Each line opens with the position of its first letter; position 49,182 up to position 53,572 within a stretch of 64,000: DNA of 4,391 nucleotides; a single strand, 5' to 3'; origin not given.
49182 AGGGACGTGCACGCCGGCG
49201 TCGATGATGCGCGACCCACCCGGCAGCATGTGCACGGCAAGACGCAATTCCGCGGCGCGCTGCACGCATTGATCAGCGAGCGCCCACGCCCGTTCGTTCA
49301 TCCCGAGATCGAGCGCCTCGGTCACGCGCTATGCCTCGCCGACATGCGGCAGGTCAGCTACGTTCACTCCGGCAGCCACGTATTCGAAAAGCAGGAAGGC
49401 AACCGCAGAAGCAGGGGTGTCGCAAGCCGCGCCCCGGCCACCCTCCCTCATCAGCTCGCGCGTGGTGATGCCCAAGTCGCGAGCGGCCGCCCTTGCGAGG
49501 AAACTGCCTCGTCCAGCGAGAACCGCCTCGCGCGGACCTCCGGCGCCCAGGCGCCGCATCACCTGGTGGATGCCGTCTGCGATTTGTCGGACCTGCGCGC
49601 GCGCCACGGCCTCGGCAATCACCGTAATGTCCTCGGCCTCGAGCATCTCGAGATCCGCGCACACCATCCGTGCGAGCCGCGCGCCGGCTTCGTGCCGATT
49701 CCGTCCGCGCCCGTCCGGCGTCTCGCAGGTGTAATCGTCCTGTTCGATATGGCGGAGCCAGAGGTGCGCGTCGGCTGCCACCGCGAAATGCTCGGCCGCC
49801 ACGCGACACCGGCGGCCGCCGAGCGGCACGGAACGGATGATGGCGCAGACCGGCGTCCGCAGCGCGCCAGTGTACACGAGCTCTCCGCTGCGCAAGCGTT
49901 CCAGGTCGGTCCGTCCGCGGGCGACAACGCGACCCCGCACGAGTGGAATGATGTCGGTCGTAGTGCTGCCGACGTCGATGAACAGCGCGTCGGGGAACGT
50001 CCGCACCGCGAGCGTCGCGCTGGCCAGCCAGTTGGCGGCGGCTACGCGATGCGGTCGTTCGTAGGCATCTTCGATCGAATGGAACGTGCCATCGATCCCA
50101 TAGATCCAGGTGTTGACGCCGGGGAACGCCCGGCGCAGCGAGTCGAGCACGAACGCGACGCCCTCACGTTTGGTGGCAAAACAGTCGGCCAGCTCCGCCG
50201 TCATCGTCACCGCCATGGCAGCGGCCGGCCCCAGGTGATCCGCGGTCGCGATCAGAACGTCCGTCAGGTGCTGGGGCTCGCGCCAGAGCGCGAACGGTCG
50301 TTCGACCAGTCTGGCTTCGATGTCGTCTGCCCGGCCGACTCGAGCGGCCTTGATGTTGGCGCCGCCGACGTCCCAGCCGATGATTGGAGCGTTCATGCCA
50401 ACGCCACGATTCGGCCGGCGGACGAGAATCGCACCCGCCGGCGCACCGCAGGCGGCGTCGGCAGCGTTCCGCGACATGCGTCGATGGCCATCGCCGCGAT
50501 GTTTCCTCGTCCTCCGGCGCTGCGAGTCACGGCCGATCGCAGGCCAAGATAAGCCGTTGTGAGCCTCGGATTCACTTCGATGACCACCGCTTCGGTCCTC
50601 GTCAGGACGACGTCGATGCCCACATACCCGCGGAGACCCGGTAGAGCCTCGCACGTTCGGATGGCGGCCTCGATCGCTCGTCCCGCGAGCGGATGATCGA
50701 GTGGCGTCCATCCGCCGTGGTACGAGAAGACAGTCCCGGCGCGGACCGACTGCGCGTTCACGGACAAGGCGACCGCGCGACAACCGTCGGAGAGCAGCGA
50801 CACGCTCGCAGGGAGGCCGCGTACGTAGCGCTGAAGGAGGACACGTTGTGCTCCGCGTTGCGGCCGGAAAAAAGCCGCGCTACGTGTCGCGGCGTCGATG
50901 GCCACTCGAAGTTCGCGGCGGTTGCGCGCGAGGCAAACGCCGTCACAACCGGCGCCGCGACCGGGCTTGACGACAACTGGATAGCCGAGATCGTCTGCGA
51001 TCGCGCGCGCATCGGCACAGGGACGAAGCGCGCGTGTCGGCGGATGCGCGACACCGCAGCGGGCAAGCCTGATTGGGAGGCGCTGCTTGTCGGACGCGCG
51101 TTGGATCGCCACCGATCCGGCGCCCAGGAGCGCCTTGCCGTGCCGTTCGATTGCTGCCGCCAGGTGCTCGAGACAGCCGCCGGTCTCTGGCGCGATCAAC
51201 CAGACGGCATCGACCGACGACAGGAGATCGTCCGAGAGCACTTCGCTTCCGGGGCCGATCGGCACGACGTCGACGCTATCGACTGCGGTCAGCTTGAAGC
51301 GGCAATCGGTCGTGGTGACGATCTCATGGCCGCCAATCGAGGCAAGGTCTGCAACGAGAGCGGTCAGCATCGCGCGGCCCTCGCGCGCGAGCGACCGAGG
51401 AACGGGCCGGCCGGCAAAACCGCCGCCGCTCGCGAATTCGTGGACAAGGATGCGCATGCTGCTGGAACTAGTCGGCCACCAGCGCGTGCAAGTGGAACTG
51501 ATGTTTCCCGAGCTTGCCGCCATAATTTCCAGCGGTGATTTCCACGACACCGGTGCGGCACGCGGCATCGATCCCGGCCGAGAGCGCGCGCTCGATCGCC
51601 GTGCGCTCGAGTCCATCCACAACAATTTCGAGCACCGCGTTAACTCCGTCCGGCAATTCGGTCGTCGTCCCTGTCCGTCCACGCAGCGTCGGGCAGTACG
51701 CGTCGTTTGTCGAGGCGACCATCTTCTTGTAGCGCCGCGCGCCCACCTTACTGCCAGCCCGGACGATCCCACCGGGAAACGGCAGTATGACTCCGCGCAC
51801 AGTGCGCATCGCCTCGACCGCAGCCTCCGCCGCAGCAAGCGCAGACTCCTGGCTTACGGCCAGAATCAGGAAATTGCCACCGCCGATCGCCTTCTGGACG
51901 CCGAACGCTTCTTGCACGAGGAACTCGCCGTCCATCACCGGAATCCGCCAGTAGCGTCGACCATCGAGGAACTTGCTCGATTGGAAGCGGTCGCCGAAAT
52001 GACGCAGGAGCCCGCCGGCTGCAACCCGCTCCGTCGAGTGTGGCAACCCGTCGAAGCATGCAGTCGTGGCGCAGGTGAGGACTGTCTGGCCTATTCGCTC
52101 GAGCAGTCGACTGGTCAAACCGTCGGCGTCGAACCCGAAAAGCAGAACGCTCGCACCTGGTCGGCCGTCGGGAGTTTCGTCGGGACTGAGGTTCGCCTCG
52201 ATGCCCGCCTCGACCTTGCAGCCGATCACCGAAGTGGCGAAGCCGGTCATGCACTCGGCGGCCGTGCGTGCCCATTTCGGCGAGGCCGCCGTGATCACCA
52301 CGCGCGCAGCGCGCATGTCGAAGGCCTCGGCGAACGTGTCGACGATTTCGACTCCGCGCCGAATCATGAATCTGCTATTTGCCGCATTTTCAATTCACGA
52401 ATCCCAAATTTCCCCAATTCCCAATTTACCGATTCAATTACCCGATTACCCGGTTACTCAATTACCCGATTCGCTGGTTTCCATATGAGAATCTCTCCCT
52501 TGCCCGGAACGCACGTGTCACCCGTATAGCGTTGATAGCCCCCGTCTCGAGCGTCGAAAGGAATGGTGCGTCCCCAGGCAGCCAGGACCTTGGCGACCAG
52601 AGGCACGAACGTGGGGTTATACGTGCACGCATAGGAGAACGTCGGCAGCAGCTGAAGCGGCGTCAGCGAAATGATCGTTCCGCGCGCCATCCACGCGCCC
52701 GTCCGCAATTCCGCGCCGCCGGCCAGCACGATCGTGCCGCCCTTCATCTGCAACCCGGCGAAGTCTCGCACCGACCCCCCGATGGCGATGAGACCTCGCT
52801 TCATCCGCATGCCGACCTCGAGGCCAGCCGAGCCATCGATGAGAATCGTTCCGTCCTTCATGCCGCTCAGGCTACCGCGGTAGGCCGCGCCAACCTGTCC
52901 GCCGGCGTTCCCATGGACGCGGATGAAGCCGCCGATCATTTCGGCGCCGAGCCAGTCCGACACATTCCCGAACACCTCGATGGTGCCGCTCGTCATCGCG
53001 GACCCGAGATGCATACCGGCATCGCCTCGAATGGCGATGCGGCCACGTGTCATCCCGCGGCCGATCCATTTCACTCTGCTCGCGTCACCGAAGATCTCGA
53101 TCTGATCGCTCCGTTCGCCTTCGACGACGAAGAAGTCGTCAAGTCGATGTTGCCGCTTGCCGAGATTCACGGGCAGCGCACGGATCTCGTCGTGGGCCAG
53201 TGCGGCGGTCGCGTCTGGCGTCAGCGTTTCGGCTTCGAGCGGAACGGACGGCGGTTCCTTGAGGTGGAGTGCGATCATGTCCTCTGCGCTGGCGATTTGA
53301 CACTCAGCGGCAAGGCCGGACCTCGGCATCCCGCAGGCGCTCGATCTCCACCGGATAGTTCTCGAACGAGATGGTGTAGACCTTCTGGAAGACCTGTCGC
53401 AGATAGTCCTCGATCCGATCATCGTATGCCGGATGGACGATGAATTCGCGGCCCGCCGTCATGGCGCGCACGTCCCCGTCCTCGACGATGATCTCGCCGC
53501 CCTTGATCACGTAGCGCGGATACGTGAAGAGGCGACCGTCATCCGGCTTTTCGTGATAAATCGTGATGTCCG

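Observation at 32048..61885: H4MPT/methanofuran-linked formaldehyde-oxidation island in a genome with Acidobacteria hallmarks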

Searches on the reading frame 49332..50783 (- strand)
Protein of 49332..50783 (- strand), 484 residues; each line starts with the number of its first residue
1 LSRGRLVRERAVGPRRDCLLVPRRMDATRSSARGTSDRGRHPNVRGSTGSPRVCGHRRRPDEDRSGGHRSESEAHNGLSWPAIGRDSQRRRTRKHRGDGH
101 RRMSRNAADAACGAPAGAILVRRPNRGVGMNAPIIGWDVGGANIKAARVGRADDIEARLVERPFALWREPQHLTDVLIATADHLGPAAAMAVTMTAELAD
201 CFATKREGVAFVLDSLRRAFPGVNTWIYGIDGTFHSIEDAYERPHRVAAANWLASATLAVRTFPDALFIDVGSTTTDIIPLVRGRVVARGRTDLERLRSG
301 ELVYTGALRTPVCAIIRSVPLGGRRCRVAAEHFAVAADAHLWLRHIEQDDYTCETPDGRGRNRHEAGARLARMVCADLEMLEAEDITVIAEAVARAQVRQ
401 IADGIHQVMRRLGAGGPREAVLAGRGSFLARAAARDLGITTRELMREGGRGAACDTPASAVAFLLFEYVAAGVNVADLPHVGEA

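Call 6: search_protein_families(library=pfam, proteins=[window:49332-50783:-], max_evalue=0.01)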
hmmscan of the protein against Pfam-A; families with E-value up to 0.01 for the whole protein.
window:49332-50783:- (484 aa): 1 family
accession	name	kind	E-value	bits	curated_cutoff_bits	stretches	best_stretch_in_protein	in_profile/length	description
PF01968.24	Hydantoinase_A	-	1e-34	120.6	22.9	1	191-442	4-268/291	Hydantoinase/oxoprolinase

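Call 25: search_protein_families(library=ncbifam, proteins=[window:49332-50783:-], max_evalue=0.00001)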
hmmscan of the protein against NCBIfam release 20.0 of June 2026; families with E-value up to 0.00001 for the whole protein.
window:49332-50783:- (484 aa): 2 families
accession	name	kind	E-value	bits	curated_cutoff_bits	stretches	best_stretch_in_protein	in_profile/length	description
TIGR03123.1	one_C_unchar_1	hypoth_equivalog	9.8e-104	347.1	244.1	1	135-465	1-326/327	probable H4MPT-linked C1 transfer pathway protein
NF040623.1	MfnF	equivalog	1.5e-68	231.4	520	1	134-465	2-322/324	(4-{4-[2-(gamma-L-glutamylamino)ethyl]phenoxymethyl}furan-2-yl)methanamine synthase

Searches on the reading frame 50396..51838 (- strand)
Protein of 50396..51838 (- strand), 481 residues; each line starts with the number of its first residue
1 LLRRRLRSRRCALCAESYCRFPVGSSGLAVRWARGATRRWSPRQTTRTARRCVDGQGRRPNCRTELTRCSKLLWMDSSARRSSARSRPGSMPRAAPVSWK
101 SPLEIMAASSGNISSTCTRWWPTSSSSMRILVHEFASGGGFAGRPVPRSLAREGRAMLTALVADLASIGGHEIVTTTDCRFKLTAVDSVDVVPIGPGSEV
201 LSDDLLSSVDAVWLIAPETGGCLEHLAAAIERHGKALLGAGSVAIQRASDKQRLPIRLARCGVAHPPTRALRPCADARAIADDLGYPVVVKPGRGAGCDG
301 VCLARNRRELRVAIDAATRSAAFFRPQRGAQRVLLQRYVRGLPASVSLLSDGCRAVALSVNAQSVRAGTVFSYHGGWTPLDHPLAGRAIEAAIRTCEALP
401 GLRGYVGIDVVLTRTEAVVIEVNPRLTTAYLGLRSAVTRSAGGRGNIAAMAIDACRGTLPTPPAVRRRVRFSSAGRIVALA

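Call 5: search_protein_families(library=pfam, proteins=[window:50396-51838:-], max_evalue=0.01)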
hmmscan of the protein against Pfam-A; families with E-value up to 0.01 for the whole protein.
window:50396-51838:- (481 aa): 8 families
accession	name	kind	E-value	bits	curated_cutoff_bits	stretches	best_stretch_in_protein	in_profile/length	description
PF02655.19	ATP-grasp_3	-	6.3e-34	117.8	23.2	1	248-428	1-159/160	ATP-grasp domain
PF18301.6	preATP-grasp_3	-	1.4e-13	51.2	26.3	1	172-245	2-76/76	pre ATP-grasp 3 domain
PF02786.22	CPSase_L_D2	-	2.5e-10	40.7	19.8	1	256-429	7-183/211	Carbamoyl-phosphate synthase L chain, ATP binding domain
PF07478.18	Dala_Dala_lig_C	-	3.8e-06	27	24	1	276-424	27-174/204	D-ala D-ala ligase C-terminus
PF08443.16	RimK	-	2.8e-05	24.3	21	1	248-319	1-74/188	RimK-like ATP-grasp domain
PF13535.11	ATP-grasp_4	-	0.0011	19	27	1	285-425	2-151/160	ATP-grasp domain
PF14397.11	ATPgrasp_ST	-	0.0031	17.2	31.4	0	388-425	218-255/278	Sugar-transfer associated ATP-grasp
PF13549.11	ATP-grasp_5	-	0.0052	16.6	27.6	0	258-405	19-172/221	ATP-grasp domain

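Call 25: search_protein_families(library=ncbifam, proteins=[window:50396-51838:-], max_evalue=0.00001)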
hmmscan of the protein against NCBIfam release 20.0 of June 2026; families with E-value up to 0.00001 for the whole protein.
window:50396-51838:- (481 aa): 15 families
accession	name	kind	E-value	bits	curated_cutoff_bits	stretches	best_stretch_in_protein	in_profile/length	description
NF040722.1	MfnD_Meth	equivalog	2.1e-25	89.7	400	1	333-435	161-260/288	tyramine--L-glutamate ligase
NF002563.0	PRK02186.1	subfamily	3.6e-20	71.8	625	1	206-428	65-279/890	argininosuccinate lyase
TIGR00768.1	rimK_fam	subfamily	1.7e-11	44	143.4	1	227-425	65-254/276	RimK family alpha-L-glutamate ligase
TIGR01369.1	CPSaseII_lrg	equivalog_domain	1.7e-11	42.5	1027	1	219-426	638-841/1052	carbamoyl-phosphate synthase (glutamine-hydrolyzing) large subunit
NF003671.0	PRK05294.1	equivalog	2.9e-11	41.7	599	1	223-426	639-838/1058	carbamoyl-phosphate synthase large subunit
NF009404.0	PRK12767.1-3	equivalog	5.4e-10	38.7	316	1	229-430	90-288/344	carbamoyl phosphate synthase-like protein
NF009471.0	PRK12833.1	equivalog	8.8e-09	34.4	686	1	225-358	93-226/467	acetyl-CoA carboxylase biotin carboxylase subunit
TIGR02144.1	LysX_arch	equivalog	9.1e-08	31.5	275.6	1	226-424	64-252/281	lysine biosynthesis protein LysX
NF010623.0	PRK14016.1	subfamily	2.4e-07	29.3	877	1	242-341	206-297/871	cyanophycin synthetase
NF006406.0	PRK08654.1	equivalog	2.5e-07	29.6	739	1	225-339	90-203/499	acetyl-CoA carboxylase biotin carboxylase subunit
NF006367.0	PRK08591.1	subfamily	6.2e-07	28.5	597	1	225-339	90-203/451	acetyl-CoA carboxylase biotin carboxylase subunit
TIGR02068.2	cya_phycin_syn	equivalog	2.1e-06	26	850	1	242-363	205-318/862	cyanophycin synthetase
TIGR00514.1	accC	equivalog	3.1e-06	26.3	626.5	1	226-322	91-189/449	acetyl-CoA carboxylase biotin carboxylase subunit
NF009402.0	PRK12767.1-1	equivalog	3.5e-06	26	218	1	229-319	94-182/329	carbamoyl phosphate synthase-like protein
NF005525.0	PRK07178.1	equivalog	9.4e-06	24.5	768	0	225-319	89-185/471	acetyl-CoA carboxylase biotin carboxylase subunit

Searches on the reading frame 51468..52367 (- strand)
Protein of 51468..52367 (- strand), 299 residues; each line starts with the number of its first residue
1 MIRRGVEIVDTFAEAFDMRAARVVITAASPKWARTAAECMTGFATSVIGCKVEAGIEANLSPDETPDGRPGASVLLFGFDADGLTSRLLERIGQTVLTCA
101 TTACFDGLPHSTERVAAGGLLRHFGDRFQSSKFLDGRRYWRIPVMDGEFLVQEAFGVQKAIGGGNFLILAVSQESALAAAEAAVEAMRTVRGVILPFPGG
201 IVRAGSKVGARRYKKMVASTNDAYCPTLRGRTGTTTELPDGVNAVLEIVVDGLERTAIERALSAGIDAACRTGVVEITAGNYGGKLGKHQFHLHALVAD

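Call 5: search_protein_families(library=pfam, proteins=[window:51471-52367:-], max_evalue=0.01)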
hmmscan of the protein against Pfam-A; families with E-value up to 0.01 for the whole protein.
window:51471-52367:- (299 aa): 2 families
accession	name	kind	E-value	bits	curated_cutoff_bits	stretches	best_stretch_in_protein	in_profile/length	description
PF02741.20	FTR_C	-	3.3e-62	209.4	25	1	147-296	1-149/149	FTR, proximal lobe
PF01913.23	FTR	-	3.8e-56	189.4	27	1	2-144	2-142/142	Formylmethanofuran-tetrahydromethanopterin formyltransferase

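Call 25: search_protein_families(library=ncbifam, proteins=[window:51471-52367:-], max_evalue=0.00001)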
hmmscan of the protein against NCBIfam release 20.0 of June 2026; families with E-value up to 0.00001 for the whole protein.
window:51471-52367:- (299 aa): 2 families
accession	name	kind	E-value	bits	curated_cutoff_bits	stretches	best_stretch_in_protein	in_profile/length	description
NF002554.0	PRK02114.1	subfamily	4.8e-131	436.6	297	1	3-297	3-296/297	formylmethanofuran--tetrahydromethanopterin N-formyltransferase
TIGR03119.1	one_C_fhcD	equivalog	1.2e-129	431.9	292.6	1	8-296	1-288/288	formylmethanofuran--tetrahydromethanopterin N-formyltransferase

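Call 80: find_encoding_contigs(protein=window:51468-52367:-, flank=6000, max_places=6)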
Protein window:51468-52367:- (299 aa): 1 contig read that carries it; 1 place shown.
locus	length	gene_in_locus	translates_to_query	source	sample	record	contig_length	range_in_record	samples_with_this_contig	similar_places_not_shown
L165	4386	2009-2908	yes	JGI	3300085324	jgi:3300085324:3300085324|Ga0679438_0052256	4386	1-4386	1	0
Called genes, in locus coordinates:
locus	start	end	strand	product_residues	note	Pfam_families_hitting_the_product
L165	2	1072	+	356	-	?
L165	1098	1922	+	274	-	PF01493:GXGXG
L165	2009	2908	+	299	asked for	PF01913:FTR, PF02741:FTR_C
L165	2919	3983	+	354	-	PF18301:preATP-grasp_3, PF02655:ATP-grasp_3, PF08443:RimK (faint), PF02786:CPSase_L_D2, PF07478:Dala_Dala_lig_C (weak)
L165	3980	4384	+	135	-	?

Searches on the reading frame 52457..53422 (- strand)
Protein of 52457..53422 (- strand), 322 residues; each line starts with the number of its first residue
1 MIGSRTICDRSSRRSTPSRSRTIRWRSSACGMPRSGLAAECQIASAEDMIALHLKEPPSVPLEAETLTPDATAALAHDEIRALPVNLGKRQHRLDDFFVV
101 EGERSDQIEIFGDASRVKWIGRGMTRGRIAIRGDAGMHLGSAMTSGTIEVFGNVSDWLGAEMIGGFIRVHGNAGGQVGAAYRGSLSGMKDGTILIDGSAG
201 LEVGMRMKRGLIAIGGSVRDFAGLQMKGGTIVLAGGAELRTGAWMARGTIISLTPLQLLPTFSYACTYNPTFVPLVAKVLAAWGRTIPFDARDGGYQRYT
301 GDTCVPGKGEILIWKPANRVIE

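Call 5: search_protein_families(library=pfam, proteins=[window:52457-53422:-], max_evalue=0.01)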
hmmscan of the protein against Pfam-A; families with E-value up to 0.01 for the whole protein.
window:52457-53422:- (322 aa): 1 family
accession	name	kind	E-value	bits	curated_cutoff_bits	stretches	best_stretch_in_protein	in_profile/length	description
PF01493.24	GXGXG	-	2.2e-09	37.6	32.5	1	118-251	21-161/190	GXGXG motif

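Call 25: search_protein_families(library=ncbifam, proteins=[window:52457-53422:-], max_evalue=0.00001)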
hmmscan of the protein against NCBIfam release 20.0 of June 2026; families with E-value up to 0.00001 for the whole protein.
window:52457-53422:- (322 aa): 2 families
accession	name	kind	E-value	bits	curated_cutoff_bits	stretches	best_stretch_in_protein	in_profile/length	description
TIGR03122.1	one_C_dehyd_C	equivalog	7.7e-76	254.8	130.65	1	50-313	1-260/260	formylmethanofuran dehydrogenase subunit C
NF042910.1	FMH_DH_FwdC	exception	2.4e-52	177.6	340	1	50-278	2-234/271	tungsten-dependent formylmethanofuran dehydrogenase subunit FwdC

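Call 67: search_solved_structures(query=window:52457-53278:-, max_evalue=0.00001)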
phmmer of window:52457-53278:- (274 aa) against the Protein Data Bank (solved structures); distinct sequences matched with E-value up to 0.00001: 6.
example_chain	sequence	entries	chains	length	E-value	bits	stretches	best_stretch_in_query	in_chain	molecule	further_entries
9sw6_K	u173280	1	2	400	4.2e-49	170.5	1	9-220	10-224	Molybdenum-containing formylmethanofuran dehydrogenase 1 subunit C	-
5t5i_C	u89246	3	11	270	2.6e-40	141.7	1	3-216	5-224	Tungsten-containing formylmethanofuran dehydrogenase 2 subunit C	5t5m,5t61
9sfi_R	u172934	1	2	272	7.3e-38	133.6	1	3-227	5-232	Tungsten-containing formylmethanofuran dehydrogenase 2 subunit C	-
6s6y_C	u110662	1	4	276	1.9e-34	122.4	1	17-265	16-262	Formylmethanofuran dehydrogenase subunit C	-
7bkb_I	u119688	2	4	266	6.8e-34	120.6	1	3-219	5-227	Formylmethanofuran dehydrogenase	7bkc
8rja_C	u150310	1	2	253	4.8e-32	114.6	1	7-205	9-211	formylmethanofuran dehydrogenase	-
